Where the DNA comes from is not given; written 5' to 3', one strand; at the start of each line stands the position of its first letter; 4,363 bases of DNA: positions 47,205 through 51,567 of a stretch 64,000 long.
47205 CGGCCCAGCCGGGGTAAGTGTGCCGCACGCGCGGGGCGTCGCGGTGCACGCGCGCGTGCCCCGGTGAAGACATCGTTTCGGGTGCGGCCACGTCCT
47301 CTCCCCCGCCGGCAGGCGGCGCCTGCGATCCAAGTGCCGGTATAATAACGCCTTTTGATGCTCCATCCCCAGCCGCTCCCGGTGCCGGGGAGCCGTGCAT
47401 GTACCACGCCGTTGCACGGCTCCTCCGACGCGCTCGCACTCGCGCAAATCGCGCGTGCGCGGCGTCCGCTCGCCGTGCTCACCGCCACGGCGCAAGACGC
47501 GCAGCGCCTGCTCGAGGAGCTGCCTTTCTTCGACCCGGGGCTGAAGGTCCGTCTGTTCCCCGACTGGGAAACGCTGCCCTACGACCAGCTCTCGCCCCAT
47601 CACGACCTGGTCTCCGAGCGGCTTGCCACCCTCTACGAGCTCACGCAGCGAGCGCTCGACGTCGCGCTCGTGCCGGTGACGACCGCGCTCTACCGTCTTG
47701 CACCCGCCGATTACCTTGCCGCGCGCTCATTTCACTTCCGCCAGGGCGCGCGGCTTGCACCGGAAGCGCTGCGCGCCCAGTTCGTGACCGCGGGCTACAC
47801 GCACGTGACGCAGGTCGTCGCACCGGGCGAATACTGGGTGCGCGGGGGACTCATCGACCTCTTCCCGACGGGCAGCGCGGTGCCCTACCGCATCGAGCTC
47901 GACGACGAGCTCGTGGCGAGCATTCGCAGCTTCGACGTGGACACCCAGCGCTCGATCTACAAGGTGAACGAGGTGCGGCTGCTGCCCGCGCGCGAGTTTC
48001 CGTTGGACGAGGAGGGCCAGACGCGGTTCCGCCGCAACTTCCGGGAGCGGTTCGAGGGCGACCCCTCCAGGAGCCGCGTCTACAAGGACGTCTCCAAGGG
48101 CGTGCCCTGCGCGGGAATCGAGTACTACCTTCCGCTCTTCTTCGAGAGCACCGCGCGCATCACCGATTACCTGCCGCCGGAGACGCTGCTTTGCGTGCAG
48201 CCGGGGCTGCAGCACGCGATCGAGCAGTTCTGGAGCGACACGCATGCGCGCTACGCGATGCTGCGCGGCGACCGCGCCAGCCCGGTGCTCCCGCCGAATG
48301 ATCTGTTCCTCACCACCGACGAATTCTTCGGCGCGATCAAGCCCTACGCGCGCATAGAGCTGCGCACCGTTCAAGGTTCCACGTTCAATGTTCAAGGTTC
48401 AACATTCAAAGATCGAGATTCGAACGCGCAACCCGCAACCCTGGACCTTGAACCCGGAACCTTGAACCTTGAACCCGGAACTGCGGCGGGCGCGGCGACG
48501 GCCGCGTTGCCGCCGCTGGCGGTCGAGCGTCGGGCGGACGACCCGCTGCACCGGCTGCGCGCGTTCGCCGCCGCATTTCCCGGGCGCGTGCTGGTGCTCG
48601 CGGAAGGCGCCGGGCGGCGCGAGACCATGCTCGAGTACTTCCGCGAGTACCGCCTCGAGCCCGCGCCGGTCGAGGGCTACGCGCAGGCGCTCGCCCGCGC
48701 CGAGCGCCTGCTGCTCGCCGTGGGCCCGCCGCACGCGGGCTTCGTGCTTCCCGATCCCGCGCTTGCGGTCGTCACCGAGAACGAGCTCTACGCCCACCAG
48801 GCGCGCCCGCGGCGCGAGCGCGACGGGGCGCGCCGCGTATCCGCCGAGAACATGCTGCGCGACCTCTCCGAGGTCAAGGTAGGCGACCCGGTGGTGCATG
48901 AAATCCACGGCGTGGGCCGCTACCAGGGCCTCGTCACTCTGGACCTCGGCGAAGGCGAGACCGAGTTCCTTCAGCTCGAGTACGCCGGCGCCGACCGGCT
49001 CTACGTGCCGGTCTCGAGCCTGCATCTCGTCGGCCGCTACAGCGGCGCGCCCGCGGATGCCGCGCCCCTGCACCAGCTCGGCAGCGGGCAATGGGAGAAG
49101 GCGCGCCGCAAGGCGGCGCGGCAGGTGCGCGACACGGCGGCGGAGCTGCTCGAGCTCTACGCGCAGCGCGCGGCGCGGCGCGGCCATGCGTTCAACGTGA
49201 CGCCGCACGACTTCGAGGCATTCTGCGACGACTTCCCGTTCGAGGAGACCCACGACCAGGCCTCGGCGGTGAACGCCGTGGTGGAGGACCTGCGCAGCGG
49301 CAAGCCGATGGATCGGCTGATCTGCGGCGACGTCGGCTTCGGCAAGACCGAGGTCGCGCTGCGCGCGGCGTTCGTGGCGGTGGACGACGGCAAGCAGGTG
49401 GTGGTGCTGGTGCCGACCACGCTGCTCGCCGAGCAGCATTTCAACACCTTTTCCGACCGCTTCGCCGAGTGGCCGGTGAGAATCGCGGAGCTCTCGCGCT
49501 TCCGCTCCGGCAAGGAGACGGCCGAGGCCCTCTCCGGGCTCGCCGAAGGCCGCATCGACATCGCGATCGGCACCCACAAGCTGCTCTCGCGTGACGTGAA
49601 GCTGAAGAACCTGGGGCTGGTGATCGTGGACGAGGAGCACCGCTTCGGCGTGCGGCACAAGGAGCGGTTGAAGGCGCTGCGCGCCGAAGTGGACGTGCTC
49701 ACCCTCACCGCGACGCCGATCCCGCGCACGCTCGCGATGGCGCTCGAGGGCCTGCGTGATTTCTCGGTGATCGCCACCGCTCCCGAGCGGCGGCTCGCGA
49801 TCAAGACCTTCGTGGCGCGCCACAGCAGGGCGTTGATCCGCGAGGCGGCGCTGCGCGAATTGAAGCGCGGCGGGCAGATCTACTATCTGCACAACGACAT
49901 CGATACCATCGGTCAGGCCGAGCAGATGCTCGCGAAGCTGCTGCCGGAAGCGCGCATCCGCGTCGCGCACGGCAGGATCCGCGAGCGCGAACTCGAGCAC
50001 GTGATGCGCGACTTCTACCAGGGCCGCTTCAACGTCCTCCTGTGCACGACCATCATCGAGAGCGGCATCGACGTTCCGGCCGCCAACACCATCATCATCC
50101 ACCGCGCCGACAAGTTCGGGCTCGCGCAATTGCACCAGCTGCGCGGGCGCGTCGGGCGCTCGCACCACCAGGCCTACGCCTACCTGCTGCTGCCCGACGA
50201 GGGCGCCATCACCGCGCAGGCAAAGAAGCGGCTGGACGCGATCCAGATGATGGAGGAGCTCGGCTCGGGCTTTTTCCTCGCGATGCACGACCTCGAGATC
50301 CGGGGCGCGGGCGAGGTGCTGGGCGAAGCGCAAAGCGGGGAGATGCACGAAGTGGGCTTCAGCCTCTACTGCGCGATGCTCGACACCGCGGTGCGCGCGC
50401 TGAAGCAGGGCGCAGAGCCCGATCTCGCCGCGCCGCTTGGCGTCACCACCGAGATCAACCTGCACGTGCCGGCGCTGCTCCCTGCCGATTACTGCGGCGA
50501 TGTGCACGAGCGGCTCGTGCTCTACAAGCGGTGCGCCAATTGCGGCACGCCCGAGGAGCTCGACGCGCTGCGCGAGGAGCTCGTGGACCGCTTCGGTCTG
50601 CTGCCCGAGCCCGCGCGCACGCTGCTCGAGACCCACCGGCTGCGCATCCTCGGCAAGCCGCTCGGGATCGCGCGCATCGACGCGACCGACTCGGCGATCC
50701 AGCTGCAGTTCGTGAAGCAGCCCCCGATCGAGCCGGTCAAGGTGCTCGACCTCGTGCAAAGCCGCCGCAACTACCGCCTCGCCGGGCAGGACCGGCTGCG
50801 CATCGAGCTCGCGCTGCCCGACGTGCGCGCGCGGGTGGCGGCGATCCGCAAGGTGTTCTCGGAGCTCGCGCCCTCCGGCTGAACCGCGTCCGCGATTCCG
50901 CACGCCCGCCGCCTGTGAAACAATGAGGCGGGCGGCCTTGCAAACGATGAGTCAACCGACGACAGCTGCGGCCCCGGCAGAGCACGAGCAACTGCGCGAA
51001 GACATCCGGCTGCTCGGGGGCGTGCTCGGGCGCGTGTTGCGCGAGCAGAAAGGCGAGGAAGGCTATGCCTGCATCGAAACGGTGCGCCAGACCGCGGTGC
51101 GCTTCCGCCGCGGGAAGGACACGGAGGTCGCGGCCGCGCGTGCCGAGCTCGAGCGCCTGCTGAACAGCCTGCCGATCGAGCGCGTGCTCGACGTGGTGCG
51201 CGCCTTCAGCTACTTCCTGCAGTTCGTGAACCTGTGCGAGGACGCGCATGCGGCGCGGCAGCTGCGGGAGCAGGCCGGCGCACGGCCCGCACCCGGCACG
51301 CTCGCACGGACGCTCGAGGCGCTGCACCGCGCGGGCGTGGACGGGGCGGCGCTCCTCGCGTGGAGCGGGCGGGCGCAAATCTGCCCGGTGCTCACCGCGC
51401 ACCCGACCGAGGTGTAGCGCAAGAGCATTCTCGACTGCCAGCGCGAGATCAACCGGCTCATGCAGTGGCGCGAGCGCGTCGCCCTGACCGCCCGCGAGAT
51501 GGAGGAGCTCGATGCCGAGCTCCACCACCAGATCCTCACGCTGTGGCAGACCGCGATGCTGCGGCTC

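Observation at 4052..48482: Dispersed ~110-130 bp palindromic elements built from tandem heptanucleotide units, all in the same orientation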

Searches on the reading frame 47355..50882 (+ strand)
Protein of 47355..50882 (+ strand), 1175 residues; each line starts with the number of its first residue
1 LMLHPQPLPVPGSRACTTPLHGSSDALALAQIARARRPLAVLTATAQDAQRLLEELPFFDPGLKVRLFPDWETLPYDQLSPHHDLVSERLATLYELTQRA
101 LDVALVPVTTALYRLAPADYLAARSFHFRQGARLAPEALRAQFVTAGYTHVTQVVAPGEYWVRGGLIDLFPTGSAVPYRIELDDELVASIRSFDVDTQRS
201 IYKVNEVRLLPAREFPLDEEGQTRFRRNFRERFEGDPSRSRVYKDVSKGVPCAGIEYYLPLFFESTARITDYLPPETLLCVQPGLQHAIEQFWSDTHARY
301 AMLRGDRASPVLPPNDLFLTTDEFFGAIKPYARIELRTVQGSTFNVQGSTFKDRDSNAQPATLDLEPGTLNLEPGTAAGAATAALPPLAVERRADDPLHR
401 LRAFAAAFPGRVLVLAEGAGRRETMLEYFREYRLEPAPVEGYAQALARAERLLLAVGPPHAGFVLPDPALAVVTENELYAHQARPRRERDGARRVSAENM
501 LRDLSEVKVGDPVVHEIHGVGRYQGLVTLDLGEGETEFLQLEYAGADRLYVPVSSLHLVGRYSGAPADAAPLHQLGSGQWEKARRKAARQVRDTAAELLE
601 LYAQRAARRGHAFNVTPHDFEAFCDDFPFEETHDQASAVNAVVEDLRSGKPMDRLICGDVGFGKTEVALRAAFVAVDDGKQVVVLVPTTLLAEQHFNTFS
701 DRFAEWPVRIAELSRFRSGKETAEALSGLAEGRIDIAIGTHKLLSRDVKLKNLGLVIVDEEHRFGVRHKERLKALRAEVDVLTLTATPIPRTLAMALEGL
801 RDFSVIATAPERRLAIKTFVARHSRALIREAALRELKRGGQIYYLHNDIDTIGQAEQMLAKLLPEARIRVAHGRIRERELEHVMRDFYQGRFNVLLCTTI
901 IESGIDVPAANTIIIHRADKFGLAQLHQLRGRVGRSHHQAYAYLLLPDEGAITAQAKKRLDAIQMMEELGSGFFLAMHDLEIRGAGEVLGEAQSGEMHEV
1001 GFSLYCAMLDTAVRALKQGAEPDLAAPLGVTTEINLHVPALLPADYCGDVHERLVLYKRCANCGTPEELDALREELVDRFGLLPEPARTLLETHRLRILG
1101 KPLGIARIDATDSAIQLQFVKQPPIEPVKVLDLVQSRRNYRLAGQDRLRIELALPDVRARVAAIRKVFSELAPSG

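Call 24: find_related_loci(query=window:47355-50882:+, collection=genome_contigs, flank=10000)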
Query window:47355-50882:+ (1175 aa) in genome_contigs; peptide patterns used: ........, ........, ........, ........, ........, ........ (x = any residue, [..] = any of these).
600 stretches matched a pattern (row limit reached: there are more); 598 encode a relative of the query (tblastn E <= 1e-3); the best 80 are kept; 80 distinct loci.
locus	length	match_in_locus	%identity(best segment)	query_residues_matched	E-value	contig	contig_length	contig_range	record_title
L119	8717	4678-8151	78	2-1175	0e+0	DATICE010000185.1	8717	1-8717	MAG TPA_asm: Burkholderiales bacterium isolate SMAG_U16308 k141_993899, whole genome shotgun sequence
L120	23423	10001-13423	66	1-1172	0e+0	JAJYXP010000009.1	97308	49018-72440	MAG: Proteobacteria bacterium isolate FK3.bin53 NODE_343_length_97308_cov_28.500643, whole genome shotgun sequence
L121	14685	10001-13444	66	1-1171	0e+0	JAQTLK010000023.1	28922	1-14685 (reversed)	MAG: Sulfuricella sp. isolate STA_15 NODE_3044_length_28922_cov_69.423962_Sandtown_A, whole genome shotgun sequence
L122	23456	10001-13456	63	2-1172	0e+0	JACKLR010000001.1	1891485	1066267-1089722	MAG: Burkholderiales bacterium isolate HK-STAS-PROT-97 HK-STAS-PROT-97_1, whole genome shotgun sequence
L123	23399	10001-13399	64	13-1171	0e+0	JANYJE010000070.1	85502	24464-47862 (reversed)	MAG: Nitrosomonadales bacterium isolate GL140_3_metabinner_61_sub GL140_3_k141_1067859, whole genome shotgun sequence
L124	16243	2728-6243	62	13-1171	0e+0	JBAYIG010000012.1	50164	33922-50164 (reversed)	MAG: Sideroxydans sp. isolate SO_2016_GW1_22 scaffold01330_OW334_2016, whole genome shotgun sequence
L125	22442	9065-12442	63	13-1171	0e+0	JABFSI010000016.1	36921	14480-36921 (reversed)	MAG: Sideroxydans sp. isolate WB-IL-08 seq_477, whole genome shotgun sequence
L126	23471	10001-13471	64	13-1171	0e+0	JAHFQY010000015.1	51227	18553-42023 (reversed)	MAG: Nitrosomonadales bacterium isolate nzgw561 NODE_376_length_51228_cov_4.248811, whole genome shotgun sequence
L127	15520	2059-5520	63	13-1171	0e+0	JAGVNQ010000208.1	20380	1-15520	MAG: Sideroxydans sp. isolate DeMMO3_12 c_000000029640, whole genome shotgun sequence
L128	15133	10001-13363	63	18-1171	0e+0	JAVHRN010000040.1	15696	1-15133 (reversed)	MAG: Gallionella sp. isolate WB01no16_51_36 NODE_1945_length_15696_cov_19.440061, whole genome shotgun sequence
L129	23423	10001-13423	63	18-1171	0e+0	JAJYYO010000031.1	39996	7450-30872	MAG: Proteobacteria bacterium isolate FK4.bin2 NODE_922_length_39996_cov_10.099175, whole genome shotgun sequence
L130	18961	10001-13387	65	8-1171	0e+0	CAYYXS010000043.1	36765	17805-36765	MAG TPA_asm: uncultured Rhodocyclaceae bacterium isolate binchicken_co144_44 genome assembly, contig: NODE_2379_length_3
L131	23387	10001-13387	63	8-1172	0e+0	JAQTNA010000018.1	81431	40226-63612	MAG: Rhodocyclaceae bacterium isolate STA_53 NODE_610_length_81431_cov_26.229534_Sandtown_A, whole genome shotgun sequen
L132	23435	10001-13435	60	9-1172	0e+0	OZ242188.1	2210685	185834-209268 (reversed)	MAG: Nitrosomonadaceae bacterium isolate 345e2db2-26ea-423b-8398-d52ac4262650 genome assembly, chromosome: 1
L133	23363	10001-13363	62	18-1172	0e+0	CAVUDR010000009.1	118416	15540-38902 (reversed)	MAG: uncultured beta proteobacterium isolate MFD02832.bin.3.67 genome assembly, contig: contig_2796, whole genome shotgu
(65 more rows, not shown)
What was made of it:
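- On STRR in the strict sense: The host is a betaproteobacterium (call 24) and the units differ.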

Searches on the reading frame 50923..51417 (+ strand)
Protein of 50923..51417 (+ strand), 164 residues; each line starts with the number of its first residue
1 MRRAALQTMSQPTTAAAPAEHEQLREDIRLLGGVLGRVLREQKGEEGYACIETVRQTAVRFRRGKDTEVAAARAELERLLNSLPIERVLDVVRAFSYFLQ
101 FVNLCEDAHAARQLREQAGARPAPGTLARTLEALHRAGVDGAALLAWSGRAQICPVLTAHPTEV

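Call 69: find_encoding_contigs(protein=window:50923-51417:+, flank=10000, max_places=4)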
Protein window:50923-51417:+ (164 aa): 15 contigs read that carry it; 4 places shown.
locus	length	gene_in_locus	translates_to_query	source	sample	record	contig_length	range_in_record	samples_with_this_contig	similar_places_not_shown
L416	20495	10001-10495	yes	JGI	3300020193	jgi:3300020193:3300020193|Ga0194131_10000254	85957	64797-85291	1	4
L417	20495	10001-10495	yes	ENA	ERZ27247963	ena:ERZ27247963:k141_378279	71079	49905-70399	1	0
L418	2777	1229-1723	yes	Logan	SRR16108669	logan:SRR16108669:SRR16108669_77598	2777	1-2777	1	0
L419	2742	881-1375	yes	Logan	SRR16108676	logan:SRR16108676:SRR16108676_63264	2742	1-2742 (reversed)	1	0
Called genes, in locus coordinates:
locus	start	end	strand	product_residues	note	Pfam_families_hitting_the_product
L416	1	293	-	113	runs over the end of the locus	PF00254:FKBP_C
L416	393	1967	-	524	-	PF04262:Glu_cys_ligase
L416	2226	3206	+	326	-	PF03401:TctC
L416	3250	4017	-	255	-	PF12570:DUF3750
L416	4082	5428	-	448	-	PF00890:FAD_binding_2 (faint), PF07992:Pyr_redox_2, PF12831:FAD_oxidored (weak), PF13738:Pyr_redox_3, PF00070:Pyr_redox, PF02852:Pyr_redox_dim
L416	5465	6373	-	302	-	-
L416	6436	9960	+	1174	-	PF17757:UvrB_inter, PF21132:MFD_D3, PF02559:CarD_TRCF_RID, PF00270:DEAD, PF04851:ResIII, PF00271:Helicase_C, PF03461:TRCF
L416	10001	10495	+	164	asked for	PF00311:PEPcase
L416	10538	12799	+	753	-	PF00311:PEPcase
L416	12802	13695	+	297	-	PF03781:FGE-sulfatase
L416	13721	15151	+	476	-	PF04107:GCS2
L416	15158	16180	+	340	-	PF24827:AstE_AspA_cat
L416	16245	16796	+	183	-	-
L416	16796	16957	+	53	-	-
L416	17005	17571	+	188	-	PF20347:DUF6642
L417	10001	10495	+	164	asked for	PF00311:PEPcase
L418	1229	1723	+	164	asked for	PF00311:PEPcase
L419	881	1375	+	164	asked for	PF00311:PEPcase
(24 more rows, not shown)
